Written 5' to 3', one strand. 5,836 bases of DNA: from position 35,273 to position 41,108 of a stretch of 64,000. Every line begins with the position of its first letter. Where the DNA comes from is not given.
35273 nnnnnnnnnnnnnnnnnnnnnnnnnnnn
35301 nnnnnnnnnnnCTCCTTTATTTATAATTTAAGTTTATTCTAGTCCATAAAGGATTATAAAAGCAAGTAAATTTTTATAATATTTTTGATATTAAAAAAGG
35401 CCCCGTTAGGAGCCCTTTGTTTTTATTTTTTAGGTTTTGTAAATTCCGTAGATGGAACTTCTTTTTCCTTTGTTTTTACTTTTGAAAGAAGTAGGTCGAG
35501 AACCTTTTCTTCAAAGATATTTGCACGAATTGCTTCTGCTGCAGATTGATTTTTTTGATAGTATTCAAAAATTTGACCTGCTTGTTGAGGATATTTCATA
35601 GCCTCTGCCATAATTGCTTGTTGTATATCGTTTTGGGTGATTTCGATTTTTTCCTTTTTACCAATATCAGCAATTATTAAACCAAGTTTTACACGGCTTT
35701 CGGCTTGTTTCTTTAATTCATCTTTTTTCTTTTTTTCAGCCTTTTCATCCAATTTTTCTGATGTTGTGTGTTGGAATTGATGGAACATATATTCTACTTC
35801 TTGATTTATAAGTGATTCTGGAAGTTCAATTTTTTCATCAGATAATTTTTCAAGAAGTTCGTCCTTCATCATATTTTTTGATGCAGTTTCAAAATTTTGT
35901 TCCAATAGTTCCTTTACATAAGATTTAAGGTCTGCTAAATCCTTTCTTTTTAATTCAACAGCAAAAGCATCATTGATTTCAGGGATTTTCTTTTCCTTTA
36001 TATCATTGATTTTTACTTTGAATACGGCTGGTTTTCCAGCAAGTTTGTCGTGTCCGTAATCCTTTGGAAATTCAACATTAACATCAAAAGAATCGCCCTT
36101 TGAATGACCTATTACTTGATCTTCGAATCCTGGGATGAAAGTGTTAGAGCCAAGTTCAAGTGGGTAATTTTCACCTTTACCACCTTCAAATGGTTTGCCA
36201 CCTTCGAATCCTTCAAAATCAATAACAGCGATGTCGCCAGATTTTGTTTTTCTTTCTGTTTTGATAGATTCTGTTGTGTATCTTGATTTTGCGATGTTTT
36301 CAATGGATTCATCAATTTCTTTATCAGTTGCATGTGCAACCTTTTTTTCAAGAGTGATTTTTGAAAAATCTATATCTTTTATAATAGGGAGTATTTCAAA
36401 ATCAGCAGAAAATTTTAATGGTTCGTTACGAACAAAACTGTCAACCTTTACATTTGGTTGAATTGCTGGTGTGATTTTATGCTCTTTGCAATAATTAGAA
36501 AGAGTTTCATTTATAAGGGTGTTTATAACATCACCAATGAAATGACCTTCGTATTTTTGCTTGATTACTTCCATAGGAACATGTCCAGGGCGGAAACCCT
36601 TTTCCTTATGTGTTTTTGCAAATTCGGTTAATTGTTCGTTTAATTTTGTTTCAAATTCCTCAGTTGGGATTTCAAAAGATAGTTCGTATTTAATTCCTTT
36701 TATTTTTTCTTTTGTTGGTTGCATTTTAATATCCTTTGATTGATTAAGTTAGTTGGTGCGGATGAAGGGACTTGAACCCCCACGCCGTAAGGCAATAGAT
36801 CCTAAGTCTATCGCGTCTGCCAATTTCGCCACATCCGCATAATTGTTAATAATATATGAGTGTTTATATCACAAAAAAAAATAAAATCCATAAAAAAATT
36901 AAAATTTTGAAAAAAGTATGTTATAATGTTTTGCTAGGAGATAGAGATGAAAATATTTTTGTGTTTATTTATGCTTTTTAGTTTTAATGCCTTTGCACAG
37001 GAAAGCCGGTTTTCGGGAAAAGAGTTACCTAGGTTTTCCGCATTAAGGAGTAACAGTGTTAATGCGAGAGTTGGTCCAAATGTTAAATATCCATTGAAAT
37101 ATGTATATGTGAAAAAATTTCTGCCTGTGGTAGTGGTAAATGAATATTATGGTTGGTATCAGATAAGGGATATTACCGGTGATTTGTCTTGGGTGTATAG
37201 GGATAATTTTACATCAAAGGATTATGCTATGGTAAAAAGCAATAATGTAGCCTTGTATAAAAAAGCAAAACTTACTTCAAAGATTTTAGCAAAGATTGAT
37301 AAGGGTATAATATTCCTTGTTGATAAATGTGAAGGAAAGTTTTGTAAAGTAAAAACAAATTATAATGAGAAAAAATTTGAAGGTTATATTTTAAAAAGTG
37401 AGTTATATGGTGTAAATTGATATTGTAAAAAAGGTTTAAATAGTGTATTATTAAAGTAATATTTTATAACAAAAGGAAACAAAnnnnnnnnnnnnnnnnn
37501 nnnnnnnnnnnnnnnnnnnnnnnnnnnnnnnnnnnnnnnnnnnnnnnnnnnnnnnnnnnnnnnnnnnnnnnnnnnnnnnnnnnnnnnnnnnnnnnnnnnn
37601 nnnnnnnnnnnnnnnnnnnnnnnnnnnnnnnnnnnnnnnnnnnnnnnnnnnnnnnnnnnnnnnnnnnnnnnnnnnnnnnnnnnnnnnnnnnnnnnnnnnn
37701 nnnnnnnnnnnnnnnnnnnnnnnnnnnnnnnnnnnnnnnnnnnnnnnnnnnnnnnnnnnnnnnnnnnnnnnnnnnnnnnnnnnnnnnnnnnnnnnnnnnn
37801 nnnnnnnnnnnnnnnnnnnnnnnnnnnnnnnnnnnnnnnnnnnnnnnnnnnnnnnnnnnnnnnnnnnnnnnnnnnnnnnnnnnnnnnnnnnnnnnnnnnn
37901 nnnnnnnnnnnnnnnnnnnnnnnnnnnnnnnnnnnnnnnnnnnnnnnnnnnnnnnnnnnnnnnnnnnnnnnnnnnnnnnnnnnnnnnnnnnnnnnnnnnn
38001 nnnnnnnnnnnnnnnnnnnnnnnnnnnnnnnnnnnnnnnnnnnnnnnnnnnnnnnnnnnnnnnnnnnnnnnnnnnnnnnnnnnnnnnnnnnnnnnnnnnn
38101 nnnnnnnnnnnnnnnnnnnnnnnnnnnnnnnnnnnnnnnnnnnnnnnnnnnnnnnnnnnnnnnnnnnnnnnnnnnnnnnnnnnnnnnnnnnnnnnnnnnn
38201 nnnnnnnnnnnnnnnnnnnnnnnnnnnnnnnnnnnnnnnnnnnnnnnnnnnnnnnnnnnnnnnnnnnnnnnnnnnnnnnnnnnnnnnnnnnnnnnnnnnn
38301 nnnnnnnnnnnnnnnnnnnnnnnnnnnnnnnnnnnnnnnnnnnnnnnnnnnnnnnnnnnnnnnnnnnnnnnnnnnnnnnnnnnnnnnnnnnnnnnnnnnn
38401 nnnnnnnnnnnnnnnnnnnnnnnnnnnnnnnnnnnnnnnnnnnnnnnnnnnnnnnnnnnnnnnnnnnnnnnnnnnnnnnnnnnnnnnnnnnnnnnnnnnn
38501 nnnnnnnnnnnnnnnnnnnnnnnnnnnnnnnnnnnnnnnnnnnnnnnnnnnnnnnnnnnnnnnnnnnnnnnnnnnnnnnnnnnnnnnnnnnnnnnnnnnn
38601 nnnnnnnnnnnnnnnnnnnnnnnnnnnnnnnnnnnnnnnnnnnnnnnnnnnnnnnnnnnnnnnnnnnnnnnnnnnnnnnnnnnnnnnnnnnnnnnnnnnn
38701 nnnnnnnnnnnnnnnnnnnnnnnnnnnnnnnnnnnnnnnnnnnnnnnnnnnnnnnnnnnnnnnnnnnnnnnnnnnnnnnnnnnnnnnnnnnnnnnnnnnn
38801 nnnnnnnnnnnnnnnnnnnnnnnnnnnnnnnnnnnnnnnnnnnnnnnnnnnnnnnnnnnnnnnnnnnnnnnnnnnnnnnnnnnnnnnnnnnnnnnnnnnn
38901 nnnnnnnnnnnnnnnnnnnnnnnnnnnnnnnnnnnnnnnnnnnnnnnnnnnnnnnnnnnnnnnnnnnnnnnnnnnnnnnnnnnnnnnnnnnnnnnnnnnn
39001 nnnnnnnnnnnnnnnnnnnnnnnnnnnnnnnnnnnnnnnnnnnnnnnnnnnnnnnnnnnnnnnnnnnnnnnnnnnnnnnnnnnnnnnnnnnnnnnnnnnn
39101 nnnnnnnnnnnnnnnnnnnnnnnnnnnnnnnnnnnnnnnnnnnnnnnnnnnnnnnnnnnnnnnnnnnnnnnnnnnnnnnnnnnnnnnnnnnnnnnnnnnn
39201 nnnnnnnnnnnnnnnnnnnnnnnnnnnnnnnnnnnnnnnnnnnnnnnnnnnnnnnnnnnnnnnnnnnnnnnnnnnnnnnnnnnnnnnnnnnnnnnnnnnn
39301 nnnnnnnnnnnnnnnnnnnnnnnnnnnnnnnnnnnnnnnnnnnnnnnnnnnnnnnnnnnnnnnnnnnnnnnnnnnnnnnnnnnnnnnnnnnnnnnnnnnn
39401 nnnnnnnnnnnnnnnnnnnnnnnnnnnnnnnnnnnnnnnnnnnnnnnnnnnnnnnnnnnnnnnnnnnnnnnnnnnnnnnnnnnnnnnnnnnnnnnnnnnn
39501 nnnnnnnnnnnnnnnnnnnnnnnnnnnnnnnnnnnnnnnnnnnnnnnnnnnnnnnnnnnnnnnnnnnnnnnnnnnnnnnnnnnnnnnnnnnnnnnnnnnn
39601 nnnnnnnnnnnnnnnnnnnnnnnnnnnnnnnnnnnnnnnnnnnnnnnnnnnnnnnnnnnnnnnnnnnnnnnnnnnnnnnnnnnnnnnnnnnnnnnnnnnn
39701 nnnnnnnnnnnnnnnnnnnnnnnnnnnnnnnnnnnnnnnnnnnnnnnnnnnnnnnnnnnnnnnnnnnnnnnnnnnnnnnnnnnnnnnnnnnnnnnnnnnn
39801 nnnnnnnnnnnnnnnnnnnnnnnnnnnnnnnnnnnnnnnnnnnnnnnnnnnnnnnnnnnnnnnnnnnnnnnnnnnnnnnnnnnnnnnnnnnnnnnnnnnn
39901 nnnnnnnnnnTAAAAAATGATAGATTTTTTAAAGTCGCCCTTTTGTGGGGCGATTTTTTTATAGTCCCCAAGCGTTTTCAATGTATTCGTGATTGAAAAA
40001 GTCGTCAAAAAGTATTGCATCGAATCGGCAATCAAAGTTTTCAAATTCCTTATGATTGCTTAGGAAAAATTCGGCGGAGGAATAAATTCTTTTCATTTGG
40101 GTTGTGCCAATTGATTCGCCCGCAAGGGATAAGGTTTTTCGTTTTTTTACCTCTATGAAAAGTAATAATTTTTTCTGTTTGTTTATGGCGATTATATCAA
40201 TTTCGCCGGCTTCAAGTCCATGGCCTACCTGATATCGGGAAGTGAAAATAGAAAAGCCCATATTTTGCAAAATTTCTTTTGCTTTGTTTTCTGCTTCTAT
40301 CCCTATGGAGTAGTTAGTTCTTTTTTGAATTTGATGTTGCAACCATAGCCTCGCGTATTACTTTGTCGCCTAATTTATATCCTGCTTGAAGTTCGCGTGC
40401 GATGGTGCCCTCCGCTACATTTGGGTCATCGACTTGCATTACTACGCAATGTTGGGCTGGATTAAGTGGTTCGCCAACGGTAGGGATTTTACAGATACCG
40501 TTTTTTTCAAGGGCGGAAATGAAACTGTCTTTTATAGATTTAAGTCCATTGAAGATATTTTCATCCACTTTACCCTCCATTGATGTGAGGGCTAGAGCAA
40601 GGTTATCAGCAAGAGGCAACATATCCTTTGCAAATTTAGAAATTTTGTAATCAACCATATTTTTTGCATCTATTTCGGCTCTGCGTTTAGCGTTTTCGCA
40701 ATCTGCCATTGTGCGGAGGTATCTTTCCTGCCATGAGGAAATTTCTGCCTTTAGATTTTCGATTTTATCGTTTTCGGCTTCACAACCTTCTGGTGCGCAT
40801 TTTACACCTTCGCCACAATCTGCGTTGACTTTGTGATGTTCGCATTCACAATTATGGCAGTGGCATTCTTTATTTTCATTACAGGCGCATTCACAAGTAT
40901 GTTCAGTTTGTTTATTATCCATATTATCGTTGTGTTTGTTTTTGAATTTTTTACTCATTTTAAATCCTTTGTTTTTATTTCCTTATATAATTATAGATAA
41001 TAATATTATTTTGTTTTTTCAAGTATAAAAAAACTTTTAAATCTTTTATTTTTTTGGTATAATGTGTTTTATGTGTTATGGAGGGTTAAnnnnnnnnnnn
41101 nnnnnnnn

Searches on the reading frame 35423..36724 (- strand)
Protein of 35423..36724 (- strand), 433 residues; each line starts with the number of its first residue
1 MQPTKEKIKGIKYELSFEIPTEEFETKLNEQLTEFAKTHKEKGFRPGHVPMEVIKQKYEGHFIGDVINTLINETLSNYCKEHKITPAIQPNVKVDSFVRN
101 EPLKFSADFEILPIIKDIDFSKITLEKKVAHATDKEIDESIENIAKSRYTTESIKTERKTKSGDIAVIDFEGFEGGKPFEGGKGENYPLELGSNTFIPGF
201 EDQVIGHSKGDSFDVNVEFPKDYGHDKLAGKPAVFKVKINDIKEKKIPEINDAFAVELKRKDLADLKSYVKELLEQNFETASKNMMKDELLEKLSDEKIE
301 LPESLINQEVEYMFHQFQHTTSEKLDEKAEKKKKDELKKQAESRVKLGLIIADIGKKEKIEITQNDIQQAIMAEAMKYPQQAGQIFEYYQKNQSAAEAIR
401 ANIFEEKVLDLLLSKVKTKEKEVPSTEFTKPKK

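Call 20: search_protein_families(library=pfam, max_evalue=0.00001, proteins=[window:35423-36724:-])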
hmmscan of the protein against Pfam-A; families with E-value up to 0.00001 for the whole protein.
window:35423-36724:- (433 aa): 3 families
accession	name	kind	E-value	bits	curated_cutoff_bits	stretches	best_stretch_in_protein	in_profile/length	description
PF05697.18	Trigger_N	-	1.3e-35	123.2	22.2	1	1-144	1-144/144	Bacterial trigger factor protein (TF)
PF05698.19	Trigger_C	-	2.3e-32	112.7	22.7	1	263-413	2-161/162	Bacterial trigger factor protein (TF) C-terminus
PF00254.34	FKBP_C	-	2.7e-15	56.9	21.1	1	158-239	3-93/94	FKBP-type peptidyl-prolyl cis-trans isomerase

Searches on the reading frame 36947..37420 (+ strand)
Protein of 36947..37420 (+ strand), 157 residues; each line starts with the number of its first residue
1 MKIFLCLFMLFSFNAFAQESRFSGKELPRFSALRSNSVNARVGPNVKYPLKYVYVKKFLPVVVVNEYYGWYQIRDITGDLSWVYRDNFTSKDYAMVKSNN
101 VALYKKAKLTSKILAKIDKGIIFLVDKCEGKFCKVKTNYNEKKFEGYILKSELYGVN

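Call 20: search_protein_families(library=pfam, max_evalue=0.00001, proteins=[window:36947-37420:+])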
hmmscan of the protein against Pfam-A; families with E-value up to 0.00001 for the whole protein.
window:36947-37420:+ (157 aa): 2 families
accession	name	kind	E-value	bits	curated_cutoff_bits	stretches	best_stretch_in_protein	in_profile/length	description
PF06347.19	SH3_4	-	2.4e-19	69.3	24.1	1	36-86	3-52/56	Bacterial SH3 domain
PF08239.17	SH3_3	-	1.6e-08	35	27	0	100-153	2-53/54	Bacterial SH3 domain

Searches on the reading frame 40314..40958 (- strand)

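Call 20: search_protein_families(library=pfam, max_evalue=0.00001, proteins=[window:40314-40958:-])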
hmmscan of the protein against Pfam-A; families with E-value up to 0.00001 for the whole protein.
window:40314-40958:- (214 aa): 1 family
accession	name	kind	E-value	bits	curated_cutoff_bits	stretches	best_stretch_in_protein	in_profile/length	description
PF01025.24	GrpE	-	1.5e-44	152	25.8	1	60-209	14-164/165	GrpE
